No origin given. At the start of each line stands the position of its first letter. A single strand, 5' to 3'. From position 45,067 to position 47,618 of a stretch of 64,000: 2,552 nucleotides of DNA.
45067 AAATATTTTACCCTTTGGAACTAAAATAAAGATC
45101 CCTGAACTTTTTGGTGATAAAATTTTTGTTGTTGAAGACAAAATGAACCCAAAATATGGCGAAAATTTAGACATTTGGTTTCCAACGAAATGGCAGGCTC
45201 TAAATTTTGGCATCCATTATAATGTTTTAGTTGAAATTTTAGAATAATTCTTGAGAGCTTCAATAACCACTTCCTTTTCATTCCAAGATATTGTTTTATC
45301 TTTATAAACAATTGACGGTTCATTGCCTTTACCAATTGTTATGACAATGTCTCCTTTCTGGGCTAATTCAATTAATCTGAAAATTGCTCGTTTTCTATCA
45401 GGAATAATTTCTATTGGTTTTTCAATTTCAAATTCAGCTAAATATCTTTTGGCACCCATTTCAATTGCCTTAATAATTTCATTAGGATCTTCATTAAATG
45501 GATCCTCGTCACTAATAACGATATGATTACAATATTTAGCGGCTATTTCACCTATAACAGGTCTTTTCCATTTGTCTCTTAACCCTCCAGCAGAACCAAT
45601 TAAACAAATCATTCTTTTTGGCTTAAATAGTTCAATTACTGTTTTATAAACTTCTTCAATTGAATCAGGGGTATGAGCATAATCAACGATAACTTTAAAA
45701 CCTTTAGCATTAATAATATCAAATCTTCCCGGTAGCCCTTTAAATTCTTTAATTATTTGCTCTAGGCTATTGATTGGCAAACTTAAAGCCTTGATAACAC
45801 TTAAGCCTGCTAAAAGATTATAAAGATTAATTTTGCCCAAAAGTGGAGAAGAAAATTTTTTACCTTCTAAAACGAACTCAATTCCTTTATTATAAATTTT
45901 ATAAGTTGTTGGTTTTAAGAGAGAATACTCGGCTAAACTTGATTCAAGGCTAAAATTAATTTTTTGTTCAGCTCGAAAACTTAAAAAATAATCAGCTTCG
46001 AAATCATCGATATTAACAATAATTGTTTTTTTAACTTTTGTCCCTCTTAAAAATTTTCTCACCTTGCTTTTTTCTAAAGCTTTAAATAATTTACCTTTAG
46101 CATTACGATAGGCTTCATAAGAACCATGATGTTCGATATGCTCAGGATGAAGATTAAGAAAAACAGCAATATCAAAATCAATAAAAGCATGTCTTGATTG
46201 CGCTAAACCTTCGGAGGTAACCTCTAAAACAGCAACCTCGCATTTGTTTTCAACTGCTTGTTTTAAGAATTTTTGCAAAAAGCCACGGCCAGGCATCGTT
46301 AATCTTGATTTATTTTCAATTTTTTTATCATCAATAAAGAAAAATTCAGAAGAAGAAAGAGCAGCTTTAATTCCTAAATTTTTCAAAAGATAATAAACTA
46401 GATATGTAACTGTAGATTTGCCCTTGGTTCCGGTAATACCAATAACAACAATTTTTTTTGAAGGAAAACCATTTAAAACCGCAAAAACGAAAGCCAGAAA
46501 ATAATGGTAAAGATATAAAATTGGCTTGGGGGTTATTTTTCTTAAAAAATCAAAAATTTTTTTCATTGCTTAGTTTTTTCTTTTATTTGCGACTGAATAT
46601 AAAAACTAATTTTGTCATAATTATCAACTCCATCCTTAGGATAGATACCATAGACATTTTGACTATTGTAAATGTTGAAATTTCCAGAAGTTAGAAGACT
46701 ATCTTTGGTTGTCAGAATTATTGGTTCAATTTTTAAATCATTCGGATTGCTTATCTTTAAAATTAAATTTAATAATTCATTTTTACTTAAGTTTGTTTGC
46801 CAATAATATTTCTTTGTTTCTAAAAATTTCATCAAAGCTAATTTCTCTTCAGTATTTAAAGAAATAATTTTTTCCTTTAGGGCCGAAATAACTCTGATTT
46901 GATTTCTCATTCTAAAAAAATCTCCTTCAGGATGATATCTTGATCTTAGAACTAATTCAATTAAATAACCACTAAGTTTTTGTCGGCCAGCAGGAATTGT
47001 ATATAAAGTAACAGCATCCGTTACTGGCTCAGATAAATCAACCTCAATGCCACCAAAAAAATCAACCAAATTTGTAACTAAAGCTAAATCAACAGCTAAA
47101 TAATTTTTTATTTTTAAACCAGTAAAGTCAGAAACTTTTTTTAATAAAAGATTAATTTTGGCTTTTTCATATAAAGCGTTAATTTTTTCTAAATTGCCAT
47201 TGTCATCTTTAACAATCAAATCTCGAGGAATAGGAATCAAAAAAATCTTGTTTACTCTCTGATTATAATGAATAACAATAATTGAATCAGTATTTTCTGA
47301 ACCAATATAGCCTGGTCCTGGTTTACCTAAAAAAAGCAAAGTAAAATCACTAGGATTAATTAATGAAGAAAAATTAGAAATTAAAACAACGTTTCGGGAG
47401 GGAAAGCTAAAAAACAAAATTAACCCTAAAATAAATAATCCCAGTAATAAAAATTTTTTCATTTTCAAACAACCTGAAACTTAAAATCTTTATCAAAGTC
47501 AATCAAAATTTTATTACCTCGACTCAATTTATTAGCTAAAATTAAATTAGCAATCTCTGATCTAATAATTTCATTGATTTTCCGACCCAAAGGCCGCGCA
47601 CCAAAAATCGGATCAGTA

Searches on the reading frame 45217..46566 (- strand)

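Call 105: search_protein_families(library=pfam, proteins=[window:45217-46566:-], max_evalue=0.00001)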
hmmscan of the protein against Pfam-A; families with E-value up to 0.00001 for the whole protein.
window:45217-46566:- (449 aa): 2 families
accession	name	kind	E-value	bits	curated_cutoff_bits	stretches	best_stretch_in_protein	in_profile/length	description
PF08245.18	Mur_ligase_M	-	4e-36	125.3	24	1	44-257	1-199/200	Mur ligase middle domain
PF02875.26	Mur_ligase_C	-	8.9e-26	91.6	28.4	1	280-414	1-127/127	Mur ligase, glutamate ligase domain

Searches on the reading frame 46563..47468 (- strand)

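Call 106: search_protein_families(library=pfam, proteins=[window:46563-47468:-], max_evalue=0.00001)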
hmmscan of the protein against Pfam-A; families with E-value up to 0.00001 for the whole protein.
window:46563-47468:- (301 aa): 1 family
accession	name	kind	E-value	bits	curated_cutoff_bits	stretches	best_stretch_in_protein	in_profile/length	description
PF03816.19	LytR_cpsA_psr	-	3.4e-29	102.4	24.6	1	59-202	1-149/150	LytR_cpsA_psr family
